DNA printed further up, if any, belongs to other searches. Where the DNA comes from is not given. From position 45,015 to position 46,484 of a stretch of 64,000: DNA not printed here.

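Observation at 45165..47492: Split, order-inverted Lon-like machine: HTH-fused Lon protease-like domain with substituted dyad, coupled to a classic-clade AAA+ ATPase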

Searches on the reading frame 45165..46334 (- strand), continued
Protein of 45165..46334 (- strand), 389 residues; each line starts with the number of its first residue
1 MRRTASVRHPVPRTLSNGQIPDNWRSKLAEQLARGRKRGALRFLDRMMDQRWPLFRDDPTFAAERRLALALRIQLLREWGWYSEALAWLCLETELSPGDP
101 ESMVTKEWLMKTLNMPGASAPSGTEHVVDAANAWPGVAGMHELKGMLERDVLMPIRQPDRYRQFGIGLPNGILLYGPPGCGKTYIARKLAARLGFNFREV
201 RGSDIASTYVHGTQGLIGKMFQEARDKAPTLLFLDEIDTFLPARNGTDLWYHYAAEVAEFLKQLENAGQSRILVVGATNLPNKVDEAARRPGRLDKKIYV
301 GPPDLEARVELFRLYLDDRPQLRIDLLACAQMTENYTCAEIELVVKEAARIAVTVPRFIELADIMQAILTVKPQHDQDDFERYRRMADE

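Call 19: find_encoding_contigs(protein=P0196, flank=6000, max_places=2)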
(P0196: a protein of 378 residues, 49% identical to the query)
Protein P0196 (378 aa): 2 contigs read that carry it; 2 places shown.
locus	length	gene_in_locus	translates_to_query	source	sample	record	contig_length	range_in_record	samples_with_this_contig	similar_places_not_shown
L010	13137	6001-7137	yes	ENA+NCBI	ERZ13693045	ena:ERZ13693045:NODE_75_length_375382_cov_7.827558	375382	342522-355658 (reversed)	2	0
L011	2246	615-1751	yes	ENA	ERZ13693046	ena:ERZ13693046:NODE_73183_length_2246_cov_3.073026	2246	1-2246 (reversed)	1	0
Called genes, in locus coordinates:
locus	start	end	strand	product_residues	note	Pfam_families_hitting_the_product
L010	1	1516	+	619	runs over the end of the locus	PF09369:MZB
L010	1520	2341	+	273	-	PF13091:PLDc_2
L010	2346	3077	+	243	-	PF00571:CBS (faint)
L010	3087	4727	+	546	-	PF00270:DEAD, PF04851:ResIII, PF18766:SWI2_SNF2, PF00271:Helicase_C, PF16203:ERCC3_RAD25_C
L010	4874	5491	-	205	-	-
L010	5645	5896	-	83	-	-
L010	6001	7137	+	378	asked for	PF00004:AAA, PF17862:AAA_lid_3 (weak)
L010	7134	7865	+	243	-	-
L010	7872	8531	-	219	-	-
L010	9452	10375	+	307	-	-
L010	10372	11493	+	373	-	PF13481:AAA_25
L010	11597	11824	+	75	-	-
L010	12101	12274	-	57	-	-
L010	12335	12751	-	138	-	PF20213:DUF6573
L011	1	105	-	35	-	?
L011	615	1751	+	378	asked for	PF00004:AAA, PF17862:AAA_lid_3 (weak)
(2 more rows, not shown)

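Call 21: search_protein_families(library=padloc, proteins=[P0167, P0177, P0196, L006:7546-9171:+, L006:7149-7511:+, L010:7134-7865:+, L008:7136-8527:-], max_evalue=0.01)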
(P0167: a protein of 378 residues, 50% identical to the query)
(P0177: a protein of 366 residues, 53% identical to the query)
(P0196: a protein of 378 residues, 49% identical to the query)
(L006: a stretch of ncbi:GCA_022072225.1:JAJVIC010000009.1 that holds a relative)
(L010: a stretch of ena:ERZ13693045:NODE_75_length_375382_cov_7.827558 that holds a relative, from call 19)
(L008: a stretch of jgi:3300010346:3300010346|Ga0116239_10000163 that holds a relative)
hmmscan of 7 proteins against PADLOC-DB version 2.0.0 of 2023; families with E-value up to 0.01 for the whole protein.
P0167 (378 aa): 8 families
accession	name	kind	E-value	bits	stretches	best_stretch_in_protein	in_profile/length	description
PDLC02196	IetA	-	8.8e-29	99.1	1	150-363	115-325/374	-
PDLC04232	IetA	-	5.5e-22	76.6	1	143-362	102-318/330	-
PDLC02195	IetA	-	8e-22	76.1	1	152-365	132-343/395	-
PDLC00915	TRIP13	-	3.6e-14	50.9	1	111-322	19-242/302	TRIP13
PDLC00914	TRIP13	-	4.2e-11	40.8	1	201-362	121-295/302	TRIP13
PDLC04231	IetA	-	2.6e-10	38.5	1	160-290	120-247/262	-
PDLC04140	mad8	-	6e-05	20.7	1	157-335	27-129/314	mads_8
PDLC03838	DolB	-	0.0031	14.8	1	157-187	166-196/375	-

P0177 (366 aa): 8 families
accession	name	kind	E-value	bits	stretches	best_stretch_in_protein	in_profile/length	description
PDLC02196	IetA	-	4e-27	93.6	1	130-344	105-316/374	-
PDLC02195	IetA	-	8e-22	76.1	1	136-336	126-322/395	-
PDLC04232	IetA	-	1.4e-18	65.4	1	128-339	97-305/330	-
PDLC00915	TRIP13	-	2.5e-15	54.7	1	104-294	20-224/302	TRIP13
PDLC04231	IetA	-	1.5e-12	45.9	1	150-272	120-240/262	-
PDLC00914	TRIP13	-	2.8e-09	34.8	1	196-309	126-246/302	TRIP13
PDLC03838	DolB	-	1.2e-05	22.8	1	150-219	169-242/375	-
PDLC04140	mad8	-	7.4e-05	20.4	1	142-333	20-145/314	mads_8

P0196 (378 aa): 8 families
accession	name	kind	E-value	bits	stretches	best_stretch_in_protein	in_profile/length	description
PDLC02196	IetA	-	2.7e-27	94.2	1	154-358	115-316/374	-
PDLC02195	IetA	-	2e-20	71.5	1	155-344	131-316/395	-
PDLC04232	IetA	-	1.8e-19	68.4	1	151-342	106-294/330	-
PDLC00915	TRIP13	-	2.5e-18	64.5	1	123-310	25-226/302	TRIP13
PDLC04231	IetA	-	2.9e-14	51.5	1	163-289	119-243/262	-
PDLC00914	TRIP13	-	6.4e-07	27.1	1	213-306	136-229/302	TRIP13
PDLC04140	mad8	-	0.00087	16.9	1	158-208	24-69/314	mads_8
PDLC03838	DolB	-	0.0081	13.4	0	159-186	164-191/375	-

L006:7546-9171:+ (541 aa): 0 families

L006:7149-7511:+ (120 aa): 0 families

L010:7134-7865:+ (243 aa): 1 family
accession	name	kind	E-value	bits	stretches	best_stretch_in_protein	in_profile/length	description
PDLC01736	TniQ_IF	-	0.0054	14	1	3-63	156-213/400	TniQ_1_I-F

L008:7136-8527:- (463 aa): 0 families

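Call 24: find_encoding_contigs(protein=P0104, flank=6000, max_places=1)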
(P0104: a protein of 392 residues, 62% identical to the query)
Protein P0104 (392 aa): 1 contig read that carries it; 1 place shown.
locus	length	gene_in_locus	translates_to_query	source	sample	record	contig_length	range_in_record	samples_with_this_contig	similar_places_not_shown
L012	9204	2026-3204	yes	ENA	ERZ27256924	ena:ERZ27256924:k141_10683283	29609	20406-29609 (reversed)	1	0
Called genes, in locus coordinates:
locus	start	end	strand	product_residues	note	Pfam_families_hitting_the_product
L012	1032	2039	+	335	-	PF12728:HTH_17, PF05362:Lon_C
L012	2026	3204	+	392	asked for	PF00004:AAA, PF17862:AAA_lid_3 (weak)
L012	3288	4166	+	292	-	-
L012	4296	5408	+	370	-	-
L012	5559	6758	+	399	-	PF13415:Beta-prop_FBX42, PF13964:Beta-prop_Calicin, PF24681:Kelch_KLHDC2_KLHL20_DRC7, PF24981:Beta-prop_ATRN-LZTR1, PF25210:Kelch_FKB95, PF01344:Kelch_1, PF07646:Kelch_2 (weak), PF01344:Kelch_1, +2 more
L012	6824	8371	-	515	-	PF04223:CitF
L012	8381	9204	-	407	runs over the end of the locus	PF06857:ACP, PF03328:HpcH_HpaI, PF15617:C-C_Bond_Lyase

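Call 25: find_encoding_contigs(protein=P0108, flank=6000, max_places=1)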
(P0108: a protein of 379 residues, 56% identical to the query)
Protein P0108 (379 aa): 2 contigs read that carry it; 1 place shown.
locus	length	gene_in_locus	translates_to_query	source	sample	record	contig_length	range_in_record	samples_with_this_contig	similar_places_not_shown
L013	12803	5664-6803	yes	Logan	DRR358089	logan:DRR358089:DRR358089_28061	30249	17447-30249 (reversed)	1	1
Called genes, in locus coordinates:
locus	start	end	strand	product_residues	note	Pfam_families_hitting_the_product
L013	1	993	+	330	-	?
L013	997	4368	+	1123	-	PF25120:DUF7814 (faint), PF20473:MmeI_Mtase, PF07669:Eco57I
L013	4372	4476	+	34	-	-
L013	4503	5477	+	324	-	PF13020:NOV_C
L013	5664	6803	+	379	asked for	PF00004:AAA, PF07728:AAA_5 (weak), PF17862:AAA_lid_3 (weak)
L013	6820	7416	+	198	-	-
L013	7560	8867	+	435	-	-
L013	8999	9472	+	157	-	PF00731:AIRC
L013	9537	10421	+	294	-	PF01259:SAICAR_synt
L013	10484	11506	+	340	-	PF02547:Queuosine_synth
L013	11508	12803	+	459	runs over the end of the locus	PF01225:Mur_ligase, PF08245:Mur_ligase_M, PF02875:Mur_ligase_C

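Call 26: find_encoding_contigs(protein=P0103, flank=6000, max_places=1)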
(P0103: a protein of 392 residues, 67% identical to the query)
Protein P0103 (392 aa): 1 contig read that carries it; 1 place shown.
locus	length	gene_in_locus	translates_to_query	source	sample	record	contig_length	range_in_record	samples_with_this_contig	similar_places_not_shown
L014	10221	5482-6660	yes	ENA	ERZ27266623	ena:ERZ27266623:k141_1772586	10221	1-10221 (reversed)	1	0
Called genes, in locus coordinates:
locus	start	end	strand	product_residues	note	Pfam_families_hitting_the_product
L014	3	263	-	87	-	?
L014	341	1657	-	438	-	PF00881:Nitroreductase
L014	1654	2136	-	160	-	PF00583:Acetyltransf_1, PF13673:Acetyltransf_10, PF13508:Acetyltransf_7, PF08445:FR47 (faint)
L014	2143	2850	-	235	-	-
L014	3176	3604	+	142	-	PF12724:Flavodoxin_5 (weak)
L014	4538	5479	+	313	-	PF12728:HTH_17, PF05362:Lon_C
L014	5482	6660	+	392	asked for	PF00004:AAA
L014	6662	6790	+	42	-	PF18962:Por_Secre_tail (weak)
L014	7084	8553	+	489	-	-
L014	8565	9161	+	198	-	-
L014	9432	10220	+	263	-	?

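Call 37: search_solved_structures(query=A4, max_evalue=1e-20, show_alignments=1)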
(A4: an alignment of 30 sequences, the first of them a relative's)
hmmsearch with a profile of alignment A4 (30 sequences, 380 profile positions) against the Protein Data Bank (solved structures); distinct sequences matched with E-value up to 1e-20: 266 (the best 60 are shown).
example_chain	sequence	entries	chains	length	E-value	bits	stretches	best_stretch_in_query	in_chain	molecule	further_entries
8rhn_K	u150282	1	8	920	3.3e-109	368.5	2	93-367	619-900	ATPase family gene 2 protein homolog A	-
9lgo_A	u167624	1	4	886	1.4e-107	363.1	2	94-366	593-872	ATPase family gene 2 protein homolog A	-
5g4g_A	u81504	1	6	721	3.4e-107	361.8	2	114-378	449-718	VCP-LIKE ATPASE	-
5g4f_A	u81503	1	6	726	3.5e-107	361.8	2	114-378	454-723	VCP-LIKE ATPASE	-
5vc7_A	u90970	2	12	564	3.5e-107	361.8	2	114-378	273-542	VCP-like ATPase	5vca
7wd3_A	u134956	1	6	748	1.5e-105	356.4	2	92-357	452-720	ATPase family gene 2 protein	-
7nku_A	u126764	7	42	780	1.7e-105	356.2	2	92-357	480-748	ATPase family gene 2 protein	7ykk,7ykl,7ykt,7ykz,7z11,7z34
7wbb_A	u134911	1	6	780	8e-104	350.8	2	92-357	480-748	AFG2 isoform 1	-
6oaa_B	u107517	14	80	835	1.1e-103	350.3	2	111-353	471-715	Cell division control protein 48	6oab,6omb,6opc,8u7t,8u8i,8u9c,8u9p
8dar_A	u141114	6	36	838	1.1e-103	350.3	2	111-353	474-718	Cell division control protein 48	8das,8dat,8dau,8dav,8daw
5c18_A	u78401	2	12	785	1.3e-103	350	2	109-377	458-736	Transitional endoplasmic reticulum ATPase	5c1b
6oa9_A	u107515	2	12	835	7.2e-103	347.6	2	111-353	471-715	Cell division control protein 48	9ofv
9m4n_A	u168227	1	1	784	8.2e-103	347.4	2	106-370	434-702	Cell division control protein 48 homolog A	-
9m3v_A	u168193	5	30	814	8.6e-103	347.4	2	106-370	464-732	Cell division control protein 48 homolog A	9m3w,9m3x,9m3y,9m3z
1r7r_A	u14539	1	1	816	1.5e-102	346.6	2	110-348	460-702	Transitional endoplasmic reticulum ATPase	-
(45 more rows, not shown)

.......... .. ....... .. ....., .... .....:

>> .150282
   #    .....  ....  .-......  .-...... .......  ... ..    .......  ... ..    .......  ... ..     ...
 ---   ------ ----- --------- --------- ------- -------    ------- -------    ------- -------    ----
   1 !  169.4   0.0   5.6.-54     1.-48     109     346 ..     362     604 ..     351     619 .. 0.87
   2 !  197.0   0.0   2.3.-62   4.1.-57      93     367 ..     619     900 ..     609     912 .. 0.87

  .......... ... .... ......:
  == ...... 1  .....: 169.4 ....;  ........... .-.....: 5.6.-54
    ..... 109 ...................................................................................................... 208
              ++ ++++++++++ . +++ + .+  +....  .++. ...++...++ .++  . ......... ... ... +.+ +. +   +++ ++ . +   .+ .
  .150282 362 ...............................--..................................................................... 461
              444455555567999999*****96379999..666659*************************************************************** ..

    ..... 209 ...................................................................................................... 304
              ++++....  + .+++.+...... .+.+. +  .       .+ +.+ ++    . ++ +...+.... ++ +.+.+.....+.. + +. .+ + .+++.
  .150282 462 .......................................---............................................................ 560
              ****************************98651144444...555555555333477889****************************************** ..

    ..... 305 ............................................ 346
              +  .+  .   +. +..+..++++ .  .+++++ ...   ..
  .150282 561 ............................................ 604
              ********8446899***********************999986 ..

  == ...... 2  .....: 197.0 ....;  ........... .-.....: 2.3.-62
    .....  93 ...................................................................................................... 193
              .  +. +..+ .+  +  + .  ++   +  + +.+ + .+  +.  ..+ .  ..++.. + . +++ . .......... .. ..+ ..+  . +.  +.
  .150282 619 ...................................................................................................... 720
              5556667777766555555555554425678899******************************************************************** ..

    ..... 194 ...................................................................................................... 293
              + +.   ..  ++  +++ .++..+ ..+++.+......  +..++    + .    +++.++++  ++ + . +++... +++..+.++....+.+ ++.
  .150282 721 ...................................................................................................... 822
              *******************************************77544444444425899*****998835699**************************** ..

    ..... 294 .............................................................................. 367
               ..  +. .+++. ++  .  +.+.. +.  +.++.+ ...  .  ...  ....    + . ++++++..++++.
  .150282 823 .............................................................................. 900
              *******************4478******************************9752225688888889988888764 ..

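Call 43: predict_structure(alignment_id=A4)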
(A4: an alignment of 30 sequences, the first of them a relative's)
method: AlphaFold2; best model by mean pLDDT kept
length: 389 residues; sequences in the alignment: 30
mean_pLDDT: 79.9   pTM: 0.64
mean pLDDT of the five models: 79.9, 79.7, 78.4, 76.8, 75.5
residues with pLDDT >= 90: 105; 70-90: 215; 50-70: 34; < 50: 35
segments of 3 or more residues with pLDDT < 50: 1-10, 115-132, 207-212
pLDDT, mean of each block of 10 residues (from residue 1): 38 70 83 82 84 62 83 84 86 76 80 53 36 60 83 86 81 92 90 90 59 68 92 88 66 73 87 93 87 88 87 90 91 92 96 92 95 91 82
secondary structure, 60 per line:
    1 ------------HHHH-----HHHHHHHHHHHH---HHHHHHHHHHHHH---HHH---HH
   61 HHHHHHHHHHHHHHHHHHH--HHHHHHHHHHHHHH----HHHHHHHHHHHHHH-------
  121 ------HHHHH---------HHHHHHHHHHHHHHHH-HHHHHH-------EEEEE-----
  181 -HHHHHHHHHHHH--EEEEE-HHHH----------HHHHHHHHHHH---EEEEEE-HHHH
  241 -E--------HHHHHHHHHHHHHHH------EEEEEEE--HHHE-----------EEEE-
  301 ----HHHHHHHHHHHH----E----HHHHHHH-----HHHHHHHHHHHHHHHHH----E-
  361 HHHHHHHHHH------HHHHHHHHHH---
elements in order: H13-16 H22-33 H37-49 H59-79 H82-95 H100-113 H127-131 H141-156 H158-163 E171-175 H182-193 E196-200 H202-205 H216-226 E230-235 H237-240 H251-265 E272-278 E296-299 H305-316 H326-332 H338-354 H361-370 H377-386

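Call 46: fold_search(model_id=the predicted structure, library=pdb)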
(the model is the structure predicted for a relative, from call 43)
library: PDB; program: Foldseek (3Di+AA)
matches with E <= 10: 1872; with E <= 0.001: 1503
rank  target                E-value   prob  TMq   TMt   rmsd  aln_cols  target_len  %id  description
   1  7lmz_E                3.9e-19  1.00  0.59  0.32  17.1       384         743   24  Cryo-EM structure of human p97 in complex with Npl4/Ufd1 and Ub6 (Class 1) (released 2021-09-15)
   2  7lmz_A                4.3e-19  1.00  0.57  0.32  17.4       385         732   23  Cryo-EM structure of human p97 in complex with Npl4/Ufd1 and Ub6 (Class 1) (released 2021-09-15)
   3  7ln1_B                4.5e-19  1.00  0.58  0.32  16.8       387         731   22  Cryo-EM structure of human p97 in complex with Npl4/Ufd1 and Ub6 (Class 3) (released 2021-09-15)
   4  9yrc_A                5.0e-19  1.00  0.59  0.42  17.0       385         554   22  p97Ufd1-Npl4 complex processing poly-ubiquitinated substrate in the presence of ATP (released 2026-03-25)
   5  7z11_C                8.0e-19  1.00  0.57  0.32   3.4       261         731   34  Structure of substrate bound DRG1 (AFG2) (released 2022-09-21)
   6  9mpq_C                8.8e-19  1.00  0.56  0.31   3.2       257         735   29  Cryo-EM structure of VCP (consensus) (released 2025-10-15)
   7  7lmz_B                9.3e-19  1.00  0.56  0.31  17.0       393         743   23  Cryo-EM structure of human p97 in complex with Npl4/Ufd1 and Ub6 (Class 1) (released 2021-09-15)
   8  7ln2_E                1.0e-18  1.00  0.58  0.32  15.4       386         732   22  Cryo-EM structure of human p97 in complex with Npl4/Ufd1 and polyubiquitinated Ub-Eos (FOM, Class 1) (released 2021-09-15)
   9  8ua1_D                1.0e-18  1.00  0.56  0.41  16.7       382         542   26  Cdc48-Shp1 unfolding native substrate, Class 9 (released 2024-11-06)
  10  5c18_A                1.2e-18  1.00  0.55  0.31   3.3       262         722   28  p97-delta709-728 in complex with ATP-gamma-S (released 2016-01-13)
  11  8u8i_C                1.2e-18  1.00  0.57  0.42  16.3       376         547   28  Cdc48-Shp1 unfolding native substrate, Class 4 (released 2024-11-06)
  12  7ln4_E                1.3e-18  1.00  0.58  0.32  15.4       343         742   25  Cryo-EM structure of human p97 in complex with Npl4/Ufd1 and polyubiquitinated Ub-Eos (FOM, Class 3) (released 2021-09-15)
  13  5c18_E                1.3e-18  1.00  0.57  0.32  18.9       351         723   26  p97-delta709-728 in complex with ATP-gamma-S (released 2016-01-13)
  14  9m3w_A                1.3e-18  1.00  0.59  0.31  19.7       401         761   24  Arabidopsis thaliana CDC48A bound to AMP-PNP (AMPPNP-Up) (released 2025-10-29)
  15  7t0v_A                1.3e-18  1.00  0.53  0.37  18.1       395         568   25  CryoEM structure of the crosslinked Rix7 AAA-ATPase (released 2022-03-02)
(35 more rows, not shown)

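Call 48: find_homologous_proteins(query=A5, max_evalue=1e-10)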
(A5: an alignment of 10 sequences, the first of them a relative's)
Query A5 (10 sequences) (335 aa, profile of the alignment): 9 proteins with E <= 1e-10 among 8000 candidates.
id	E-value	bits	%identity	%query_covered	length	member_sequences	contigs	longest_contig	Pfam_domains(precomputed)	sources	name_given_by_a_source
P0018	2.2e-147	509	35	78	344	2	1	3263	PF12728.14,PF05362.20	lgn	-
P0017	6.0e-145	501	31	78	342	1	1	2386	PF12728.14,PF05362.20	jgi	jgi:excisionase family DNA binding protein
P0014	1.4e-138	480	33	78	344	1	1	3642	PF12728.14,PF05362.20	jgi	jgi:excisionase family DNA binding protein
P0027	7.3e-138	478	29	89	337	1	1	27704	PF12728.14,PF05362.20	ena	-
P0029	1.4e-131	457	33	78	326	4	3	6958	PF12728.14,PF05362.20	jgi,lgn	-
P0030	4.1e-125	436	34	78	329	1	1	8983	PF12728.14,PF05362.20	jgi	-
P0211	1.9e-98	348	45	92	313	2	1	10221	PF12728.14,PF05362.20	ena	-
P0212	3.8e-96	341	97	100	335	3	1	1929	PF12728.14,PF13384.13,PF05362.20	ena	-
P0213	1.1e-21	96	27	37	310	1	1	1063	PF05362.20,PF22667.3,PF13541.13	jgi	jgi:ATP-dependent Lon protease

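Call 60: search_protein_families(library=pfam, proteins=[P0192], max_evalue=0.001)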
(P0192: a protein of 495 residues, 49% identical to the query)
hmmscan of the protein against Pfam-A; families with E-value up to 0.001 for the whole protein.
P0192 (495 aa): 12 families
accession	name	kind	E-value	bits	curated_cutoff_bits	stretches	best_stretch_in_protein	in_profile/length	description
PF00004.35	AAA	-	2.5e-35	122.2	21.2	1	282-411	1-130/131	ATPase family associated with various cellular activities (AAA)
PF13280.12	WYL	-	2.8e-06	27.6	21.8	1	24-80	11-66/70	WYL domain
PF13191.12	AAA_16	-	6.1e-06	27.3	32.6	1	270-315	15-63/167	AAA ATPase domain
PF17862.7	AAA_lid_3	-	7e-06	25.9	27.2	1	433-473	1-41/45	AAA+ lid domain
PF13401.12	AAA_22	-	9.5e-06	26.4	27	0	282-315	8-44/130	AAA domain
PF07728.20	AAA_5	-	7.3e-05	23.2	22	1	282-309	2-30/139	AAA domain (dynein-related subfamily)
PF13428.12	TPR_14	-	9.5e-05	23.2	23.5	0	177-213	3-39/44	Tetratricopeptide repeat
PF05496.18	RuvB_N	-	0.00016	21.9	27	0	280-355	34-101/159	Holliday junction DNA helicase RuvB P-loop domain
PF07724.20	AAA_2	-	0.00047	20.7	27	0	282-376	6-100/166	AAA domain (Cdc48 subfamily)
PF13207.12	AAA_17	-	0.00057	20.6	27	0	285-309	1-25/136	AAA domain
PF13238.12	AAA_18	-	0.00081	20.3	29.4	0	282-313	1-25/128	AAA domain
PF24883.2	NPHP3_N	-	0.00091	19.9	24.8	0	282-304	25-47/164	Nephrocystin 3, N-terminal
